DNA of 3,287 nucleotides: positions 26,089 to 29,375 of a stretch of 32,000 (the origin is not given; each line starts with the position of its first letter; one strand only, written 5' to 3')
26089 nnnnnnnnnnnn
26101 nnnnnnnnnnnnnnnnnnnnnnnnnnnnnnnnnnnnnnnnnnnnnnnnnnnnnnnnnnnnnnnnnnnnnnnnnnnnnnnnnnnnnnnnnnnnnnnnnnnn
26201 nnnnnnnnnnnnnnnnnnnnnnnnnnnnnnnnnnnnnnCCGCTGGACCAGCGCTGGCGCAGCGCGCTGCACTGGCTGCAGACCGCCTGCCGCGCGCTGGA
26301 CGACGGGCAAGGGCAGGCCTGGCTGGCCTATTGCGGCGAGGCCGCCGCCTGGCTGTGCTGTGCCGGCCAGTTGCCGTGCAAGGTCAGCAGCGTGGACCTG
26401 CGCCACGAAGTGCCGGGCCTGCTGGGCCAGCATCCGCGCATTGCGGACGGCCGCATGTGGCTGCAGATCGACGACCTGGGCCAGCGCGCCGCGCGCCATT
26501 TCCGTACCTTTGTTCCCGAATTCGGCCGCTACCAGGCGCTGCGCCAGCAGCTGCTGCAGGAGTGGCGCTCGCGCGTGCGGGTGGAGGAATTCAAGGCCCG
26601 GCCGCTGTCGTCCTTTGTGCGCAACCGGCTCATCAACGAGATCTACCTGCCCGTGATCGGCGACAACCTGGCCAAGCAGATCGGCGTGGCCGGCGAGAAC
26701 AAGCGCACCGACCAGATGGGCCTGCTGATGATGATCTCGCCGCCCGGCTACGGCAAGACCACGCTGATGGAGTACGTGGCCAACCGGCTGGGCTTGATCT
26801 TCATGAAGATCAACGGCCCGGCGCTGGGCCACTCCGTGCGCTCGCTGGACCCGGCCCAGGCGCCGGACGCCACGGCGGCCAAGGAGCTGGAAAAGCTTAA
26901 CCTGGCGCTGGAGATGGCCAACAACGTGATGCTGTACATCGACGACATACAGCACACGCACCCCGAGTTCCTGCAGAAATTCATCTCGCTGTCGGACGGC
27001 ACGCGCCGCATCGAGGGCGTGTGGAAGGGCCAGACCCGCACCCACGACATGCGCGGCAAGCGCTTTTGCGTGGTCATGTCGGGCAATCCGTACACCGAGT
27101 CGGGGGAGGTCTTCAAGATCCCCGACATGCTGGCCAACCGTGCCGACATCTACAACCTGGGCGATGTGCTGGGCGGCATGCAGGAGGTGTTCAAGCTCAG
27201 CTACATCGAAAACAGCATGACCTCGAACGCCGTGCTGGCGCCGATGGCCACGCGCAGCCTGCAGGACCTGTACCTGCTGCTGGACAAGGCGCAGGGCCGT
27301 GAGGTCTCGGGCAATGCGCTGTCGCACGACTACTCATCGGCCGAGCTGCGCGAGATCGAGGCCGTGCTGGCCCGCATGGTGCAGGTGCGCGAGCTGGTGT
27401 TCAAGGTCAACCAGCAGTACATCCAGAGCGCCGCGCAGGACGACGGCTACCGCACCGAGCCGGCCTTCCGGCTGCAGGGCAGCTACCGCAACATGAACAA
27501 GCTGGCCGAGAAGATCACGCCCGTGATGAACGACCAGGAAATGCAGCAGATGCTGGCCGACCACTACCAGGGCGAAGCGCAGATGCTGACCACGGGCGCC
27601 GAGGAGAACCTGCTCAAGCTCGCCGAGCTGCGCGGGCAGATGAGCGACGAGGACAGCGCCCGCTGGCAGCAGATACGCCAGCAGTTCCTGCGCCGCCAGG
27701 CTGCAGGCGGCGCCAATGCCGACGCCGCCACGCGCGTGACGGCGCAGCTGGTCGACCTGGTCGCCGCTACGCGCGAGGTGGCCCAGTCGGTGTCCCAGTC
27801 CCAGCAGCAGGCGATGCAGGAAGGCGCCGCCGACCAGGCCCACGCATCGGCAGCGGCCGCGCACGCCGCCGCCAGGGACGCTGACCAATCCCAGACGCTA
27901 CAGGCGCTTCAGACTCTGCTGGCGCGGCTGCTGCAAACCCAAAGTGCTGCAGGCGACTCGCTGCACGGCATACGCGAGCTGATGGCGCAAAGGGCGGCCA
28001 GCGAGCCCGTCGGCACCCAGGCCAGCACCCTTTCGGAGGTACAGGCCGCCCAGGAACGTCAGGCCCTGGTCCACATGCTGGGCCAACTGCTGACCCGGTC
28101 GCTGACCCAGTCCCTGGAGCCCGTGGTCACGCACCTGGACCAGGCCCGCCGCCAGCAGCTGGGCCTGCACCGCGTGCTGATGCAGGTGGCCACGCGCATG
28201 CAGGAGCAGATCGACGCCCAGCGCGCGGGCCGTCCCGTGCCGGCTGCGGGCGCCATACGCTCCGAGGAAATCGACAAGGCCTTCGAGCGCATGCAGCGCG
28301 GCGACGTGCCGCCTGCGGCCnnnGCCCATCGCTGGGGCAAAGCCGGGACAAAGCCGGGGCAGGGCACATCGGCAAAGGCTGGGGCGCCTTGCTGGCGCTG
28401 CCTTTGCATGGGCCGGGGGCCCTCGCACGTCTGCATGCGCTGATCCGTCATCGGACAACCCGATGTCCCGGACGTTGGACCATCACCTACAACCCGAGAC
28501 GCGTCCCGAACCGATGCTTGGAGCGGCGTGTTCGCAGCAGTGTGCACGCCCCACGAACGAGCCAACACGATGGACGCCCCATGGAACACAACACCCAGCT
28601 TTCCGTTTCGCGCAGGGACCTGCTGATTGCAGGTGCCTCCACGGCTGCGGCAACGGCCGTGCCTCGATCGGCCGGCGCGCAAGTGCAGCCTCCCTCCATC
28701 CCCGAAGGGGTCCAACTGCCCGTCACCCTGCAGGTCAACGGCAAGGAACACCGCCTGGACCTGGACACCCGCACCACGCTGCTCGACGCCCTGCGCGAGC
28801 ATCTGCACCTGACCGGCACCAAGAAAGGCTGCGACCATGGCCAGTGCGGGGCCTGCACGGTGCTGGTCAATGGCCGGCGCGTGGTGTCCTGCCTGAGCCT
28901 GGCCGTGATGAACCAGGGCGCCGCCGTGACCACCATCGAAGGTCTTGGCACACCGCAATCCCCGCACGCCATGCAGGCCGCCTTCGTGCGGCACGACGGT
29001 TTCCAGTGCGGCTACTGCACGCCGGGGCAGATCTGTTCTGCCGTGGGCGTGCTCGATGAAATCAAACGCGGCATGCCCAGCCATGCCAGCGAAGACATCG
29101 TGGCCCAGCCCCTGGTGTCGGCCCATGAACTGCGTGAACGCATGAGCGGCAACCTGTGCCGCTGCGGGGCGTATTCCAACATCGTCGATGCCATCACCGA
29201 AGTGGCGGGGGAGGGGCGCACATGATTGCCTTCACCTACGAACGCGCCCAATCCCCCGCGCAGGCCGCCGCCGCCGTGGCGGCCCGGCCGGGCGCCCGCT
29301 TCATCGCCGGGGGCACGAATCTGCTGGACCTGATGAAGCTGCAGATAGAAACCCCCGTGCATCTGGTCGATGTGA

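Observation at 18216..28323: Five co-oriented genes (YjfI-like, PspA/IM30, YqiJ/NfeD-like, flotillin, 1873-aa AAA+) as one candidate membrane-remodelling machine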

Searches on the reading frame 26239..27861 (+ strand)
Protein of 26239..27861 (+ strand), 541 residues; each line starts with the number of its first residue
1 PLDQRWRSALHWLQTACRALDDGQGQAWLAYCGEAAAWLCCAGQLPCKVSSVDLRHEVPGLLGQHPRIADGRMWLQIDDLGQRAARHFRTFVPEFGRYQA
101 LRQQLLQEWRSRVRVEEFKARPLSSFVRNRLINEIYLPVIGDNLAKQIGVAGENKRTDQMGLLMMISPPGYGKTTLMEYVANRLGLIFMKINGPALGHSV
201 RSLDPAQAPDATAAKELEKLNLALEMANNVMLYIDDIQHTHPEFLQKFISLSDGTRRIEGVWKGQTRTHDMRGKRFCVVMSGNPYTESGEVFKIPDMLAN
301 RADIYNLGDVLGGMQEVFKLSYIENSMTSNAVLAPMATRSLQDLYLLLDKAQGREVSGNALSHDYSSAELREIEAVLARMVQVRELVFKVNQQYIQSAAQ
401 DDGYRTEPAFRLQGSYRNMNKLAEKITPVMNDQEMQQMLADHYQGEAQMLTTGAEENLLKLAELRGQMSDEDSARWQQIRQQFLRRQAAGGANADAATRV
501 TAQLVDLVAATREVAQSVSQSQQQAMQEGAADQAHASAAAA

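Call 71: predict_structure(alignment_id=A3)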
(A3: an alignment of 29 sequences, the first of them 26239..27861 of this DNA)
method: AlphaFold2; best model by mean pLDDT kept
length: 541 residues; sequences in the alignment: 29
mean_pLDDT: 63.1   pTM: 0.42
mean pLDDT of the five models: 63.1, 61.9, 61.0, 60.0, 51.3
residues with pLDDT >= 90: 12; 70-90: 193; 50-70: 201; < 50: 135
segments of 3 or more residues with pLDDT < 50: 46-59, 72-80, 117-172, 183-185, 281-312, 539-541
pLDDT, mean of each block of 10 residues (from residue 1): 73 85 83 83 52 44 56 48 53 60 67 52 40 40 38 39 35 50 58 69 74 78 66 64 60 53 58 53 39 32 37 59 70 74 86 84 85 90 83 64 69 60 80 84 74 78 86 89 75 53 63 63 53 50 39
secondary structure, 60 per line:
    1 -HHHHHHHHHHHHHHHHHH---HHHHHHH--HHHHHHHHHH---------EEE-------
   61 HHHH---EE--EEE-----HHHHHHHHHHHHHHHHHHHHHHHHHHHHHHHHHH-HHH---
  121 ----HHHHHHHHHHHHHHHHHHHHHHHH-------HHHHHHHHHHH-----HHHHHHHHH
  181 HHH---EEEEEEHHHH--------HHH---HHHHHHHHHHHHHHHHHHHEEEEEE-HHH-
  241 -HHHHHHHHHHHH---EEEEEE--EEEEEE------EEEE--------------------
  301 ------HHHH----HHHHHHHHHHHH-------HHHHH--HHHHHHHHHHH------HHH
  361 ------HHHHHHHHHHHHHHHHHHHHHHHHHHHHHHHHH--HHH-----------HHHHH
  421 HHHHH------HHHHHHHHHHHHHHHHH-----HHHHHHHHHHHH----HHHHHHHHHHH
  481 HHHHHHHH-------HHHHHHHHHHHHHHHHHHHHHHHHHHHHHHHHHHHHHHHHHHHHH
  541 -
elements in order: H2-19 H23-29 H32-41 E51-53 H61-64 E72-74 H80-113 H125-148 H156-166 H172-183 E187-192 H193-196 H211-229 E230-235 H242-253 E257-262 E265-270 E277-280 H307-310 H315-326 H334-338 H341-351 H367-399 H416-425 H432-448 H454-465 H470-488 H496-540
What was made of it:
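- Tried and rejected: The AlphaFold2 model of BacE aa 1180-1720, built from 29 close homologues, was poor (pLDDT 63; call 71).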

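Call 77: fold_search(model_id=the predicted structure, library=pdb)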
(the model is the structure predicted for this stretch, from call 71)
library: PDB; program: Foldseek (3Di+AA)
matches with E <= 10: 503; with E <= 0.001: 0
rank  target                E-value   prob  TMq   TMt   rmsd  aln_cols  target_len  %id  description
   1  9qhg_E                1.2e-03  1.00  0.16  0.31  14.3       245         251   14  NorQD complex state 4 from Jhaorihella thermophila (released 2026-03-25)
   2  8efv_B                2.6e-03  0.99  0.16  0.25  16.5       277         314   15  Structure of single homo-hexameric Holliday junction ATP-dependent DNA helicase RuvB motor (released 2023-05-10)
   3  7pbl_A                2.6e-03  0.93  0.14  0.21  16.8       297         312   15  RuvAB branch migration motor complexed to the Holliday junction - RuvB AAA+ state s1 [t2 dataset] (released 2022-09-14)
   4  8efv_A                3.0e-03  0.98  0.16  0.26  15.9       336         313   16  Structure of single homo-hexameric Holliday junction ATP-dependent DNA helicase RuvB motor (released 2023-05-10)
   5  7pbl_D                3.3e-03  0.98  0.16  0.26  15.4       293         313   15  RuvAB branch migration motor complexed to the Holliday junction - RuvB AAA+ state s1 [t2 dataset] (released 2022-09-14)
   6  9qh4_A                3.7e-03  1.00  0.19  0.36  14.2       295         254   15  NorQ hexamer from Paracoccus denitrificans (released 2026-03-25)
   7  6blb                  3.7e-03  0.99  0.17  0.27  12.4       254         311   17  1.88 Angstrom Resolution Crystal Structure Holliday Junction ATP-dependent DNA Helicase (RuvB) from Pseudomonas aerugino (released 2017-11-22)
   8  7x5b                  3.8e-03  0.99  0.17  0.27  12.6       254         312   18  Crystal structure of RuvB (released 2023-03-08)
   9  9qh8_C                4.0e-03  0.99  0.19  0.35  14.0       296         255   14  reduced NorQ-NorD VWA domain complex from Paracoccus denitrificans (released 2026-03-25)
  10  7xbk_B                4.5e-03  0.97  0.17  0.24  20.2       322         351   12  Structure and mechanism of a mitochondrial AAA+ disaggregase CLPB (released 2023-01-25)
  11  9qhd_A                5.2e-03  0.99  0.18  0.34  15.7       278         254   15  NorQD complex state 1 from Jhaorihella thermophila (released 2026-03-25)
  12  7xbk_G                5.4e-03  0.90  0.17  0.26  19.9       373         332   14  Structure and mechanism of a mitochondrial AAA+ disaggregase CLPB (released 2023-01-25)
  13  7pbl_C                5.7e-03  0.99  0.17  0.28  13.2       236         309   16  RuvAB branch migration motor complexed to the Holliday junction - RuvB AAA+ state s1 [t2 dataset] (released 2022-09-14)
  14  9qh8_F                5.7e-03  0.97  0.18  0.33  15.2       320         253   15  reduced NorQ-NorD VWA domain complex from Paracoccus denitrificans (released 2026-03-25)
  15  8efy_F                6.0e-03  0.99  0.16  0.25  14.3       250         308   16  Structure of double homo-hexameric AAA+ ATPase RuvB motors (released 2023-05-10)
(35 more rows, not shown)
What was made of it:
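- On MoxR-type AAA+: The top fold hit is NorQ, but at E 1e-3 with a TM-score normalised to the query of 0.16, from a model with pLDDT 63 (calls 71, 77).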

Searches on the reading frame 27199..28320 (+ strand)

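Call 111: search_protein_families(library=pfam, proteins=[window:27199-28320:+], max_evalue=1)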
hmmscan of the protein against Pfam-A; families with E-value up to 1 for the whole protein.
window:27199-28320:+ (374 aa): 1 family
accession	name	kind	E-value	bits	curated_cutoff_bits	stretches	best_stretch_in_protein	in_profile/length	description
PF08721.17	Tn7_Tnp_TnsA_C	-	0.078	13.9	23.4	1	235-266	46-78/83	TnsA endonuclease C terminal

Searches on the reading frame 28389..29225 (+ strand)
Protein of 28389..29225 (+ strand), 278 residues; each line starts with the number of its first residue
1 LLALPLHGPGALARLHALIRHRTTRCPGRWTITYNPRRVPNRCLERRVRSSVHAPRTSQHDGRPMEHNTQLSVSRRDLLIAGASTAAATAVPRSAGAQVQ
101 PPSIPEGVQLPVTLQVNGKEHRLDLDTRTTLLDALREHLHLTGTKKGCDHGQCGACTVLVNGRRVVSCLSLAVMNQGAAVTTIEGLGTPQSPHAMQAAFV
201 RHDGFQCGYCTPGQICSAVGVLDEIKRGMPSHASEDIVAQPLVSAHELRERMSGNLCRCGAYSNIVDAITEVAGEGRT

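Call 16: search_protein_families(library=pfam, proteins=[window:28389-29225:+], max_evalue=0.001)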
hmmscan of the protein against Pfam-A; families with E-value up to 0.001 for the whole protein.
window:28389-29225:+ (278 aa): 3 families
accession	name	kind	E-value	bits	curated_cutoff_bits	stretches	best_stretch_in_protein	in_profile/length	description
PF01799.25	Fer2_2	-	8.6e-27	93.5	30.3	1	182-269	1-74/75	[2Fe-2S] binding domain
PF00111.32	Fer2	-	2.8e-10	40.4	21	1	115-165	2-52/77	2Fe-2S iron-sulfur cluster binding domain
PF13085.11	Fer2_3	-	2.6e-05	24.6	27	1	128-173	28-77/107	2Fe-2S iron-sulfur cluster binding domain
